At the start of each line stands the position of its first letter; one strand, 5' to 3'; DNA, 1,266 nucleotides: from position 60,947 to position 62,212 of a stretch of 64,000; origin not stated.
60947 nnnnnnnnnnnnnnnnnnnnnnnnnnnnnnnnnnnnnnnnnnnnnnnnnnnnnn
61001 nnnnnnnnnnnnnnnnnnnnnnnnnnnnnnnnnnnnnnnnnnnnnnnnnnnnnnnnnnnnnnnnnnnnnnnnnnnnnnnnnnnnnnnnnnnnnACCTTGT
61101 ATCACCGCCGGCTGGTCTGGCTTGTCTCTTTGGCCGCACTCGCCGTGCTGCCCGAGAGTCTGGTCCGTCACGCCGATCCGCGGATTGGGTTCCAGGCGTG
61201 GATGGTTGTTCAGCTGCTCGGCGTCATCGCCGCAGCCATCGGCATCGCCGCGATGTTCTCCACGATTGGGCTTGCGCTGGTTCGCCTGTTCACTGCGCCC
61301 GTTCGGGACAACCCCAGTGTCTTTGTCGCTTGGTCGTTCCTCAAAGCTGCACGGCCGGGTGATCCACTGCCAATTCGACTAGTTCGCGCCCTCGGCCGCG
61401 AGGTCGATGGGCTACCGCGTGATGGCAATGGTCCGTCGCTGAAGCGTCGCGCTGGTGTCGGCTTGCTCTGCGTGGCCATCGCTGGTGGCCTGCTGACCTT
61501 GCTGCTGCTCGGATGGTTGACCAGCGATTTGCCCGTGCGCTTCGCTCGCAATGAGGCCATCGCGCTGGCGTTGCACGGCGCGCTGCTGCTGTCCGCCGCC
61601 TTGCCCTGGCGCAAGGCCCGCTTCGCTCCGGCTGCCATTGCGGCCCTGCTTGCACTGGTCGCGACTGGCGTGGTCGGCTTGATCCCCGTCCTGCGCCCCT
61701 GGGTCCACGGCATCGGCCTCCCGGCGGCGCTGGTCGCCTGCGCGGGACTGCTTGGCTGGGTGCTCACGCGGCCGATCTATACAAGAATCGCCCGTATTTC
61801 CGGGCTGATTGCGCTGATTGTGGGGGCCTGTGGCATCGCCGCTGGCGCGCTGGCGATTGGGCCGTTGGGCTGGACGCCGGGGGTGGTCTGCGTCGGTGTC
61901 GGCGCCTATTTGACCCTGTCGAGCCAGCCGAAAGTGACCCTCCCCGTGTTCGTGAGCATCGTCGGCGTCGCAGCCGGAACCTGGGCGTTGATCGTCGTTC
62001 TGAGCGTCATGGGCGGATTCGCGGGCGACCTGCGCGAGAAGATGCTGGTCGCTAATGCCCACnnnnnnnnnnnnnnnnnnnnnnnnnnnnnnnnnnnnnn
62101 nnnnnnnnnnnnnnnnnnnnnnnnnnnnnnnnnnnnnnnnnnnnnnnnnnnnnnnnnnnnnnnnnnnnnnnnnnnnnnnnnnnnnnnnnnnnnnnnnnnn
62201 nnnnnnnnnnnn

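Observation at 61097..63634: LolC/E-like permease twice the normal length: N-terminal ~250-aa polytopic extension and ~180-aa acidic/Pro-rich periplasmic insertion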

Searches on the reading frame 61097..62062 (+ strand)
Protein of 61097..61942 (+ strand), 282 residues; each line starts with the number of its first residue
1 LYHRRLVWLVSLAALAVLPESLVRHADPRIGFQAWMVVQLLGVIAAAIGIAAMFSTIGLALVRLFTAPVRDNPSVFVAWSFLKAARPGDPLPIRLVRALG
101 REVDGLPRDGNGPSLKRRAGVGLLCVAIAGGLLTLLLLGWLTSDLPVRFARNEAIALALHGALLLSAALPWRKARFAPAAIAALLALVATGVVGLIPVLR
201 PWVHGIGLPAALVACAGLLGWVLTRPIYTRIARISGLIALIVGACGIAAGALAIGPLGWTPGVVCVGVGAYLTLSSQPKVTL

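Call 37: predict_structure(alignment_id=A2)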
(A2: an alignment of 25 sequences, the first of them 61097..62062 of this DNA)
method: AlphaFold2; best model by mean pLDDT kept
length: 322 residues; sequences in the alignment: 25
mean_pLDDT: 84.7   pTM: 0.72
mean pLDDT of the five models: 84.7, 81.3, 80.5, 79.7, 78.4
residues with pLDDT >= 90: 156; 70-90: 119; 50-70: 45; < 50: 2
segments of 3 or more residues with pLDDT < 50: none
pLDDT, mean of each block of 10 residues (from residue 1): 91 94 94 92 85 80 84 76 71 91 80 79 82 77 87 91 90 91 93 93 93 94 91 94 95 90 94 83 70 71 63 59 45
secondary structure, 60 per line:
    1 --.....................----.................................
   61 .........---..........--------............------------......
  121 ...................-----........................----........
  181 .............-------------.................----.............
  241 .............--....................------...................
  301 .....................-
elements in order: H3-23 H28-69 H73-82 H91-102 H115-139 H145-168 H173-193 H207-223 H228-253 H256-275 H282-321

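Call 50: search_protein_representatives(alignment_id=A4)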
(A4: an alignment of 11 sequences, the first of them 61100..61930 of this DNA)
Query: 11 sequences, 281 profile positions. Proteins with E-value up to 0.001 (for the whole library): 8; up to 1e-10: 8; up to 1e-30: 8. The best 8 are listed.
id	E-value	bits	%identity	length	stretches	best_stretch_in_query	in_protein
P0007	1.5e-93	329.7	-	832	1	1-281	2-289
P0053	1.6e-79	283.6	-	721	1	3-280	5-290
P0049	6.2e-79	281.7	-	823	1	1-280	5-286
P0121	1.7e-77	277.0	-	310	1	2-281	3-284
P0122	1.3e-76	274.1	-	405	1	1-281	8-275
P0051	1.2e-71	257.9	-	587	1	3-281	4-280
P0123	1.8e-52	194.9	-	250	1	12-174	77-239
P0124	2.1e-42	161.9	-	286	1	2-119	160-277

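Call 58: search_protein_families(library=ncbifam, proteins=[window:61097-61942:+], max_evalue=0.01)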
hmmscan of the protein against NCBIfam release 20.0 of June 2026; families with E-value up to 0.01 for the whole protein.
window:61097-61942:+ (282 aa): 0 families
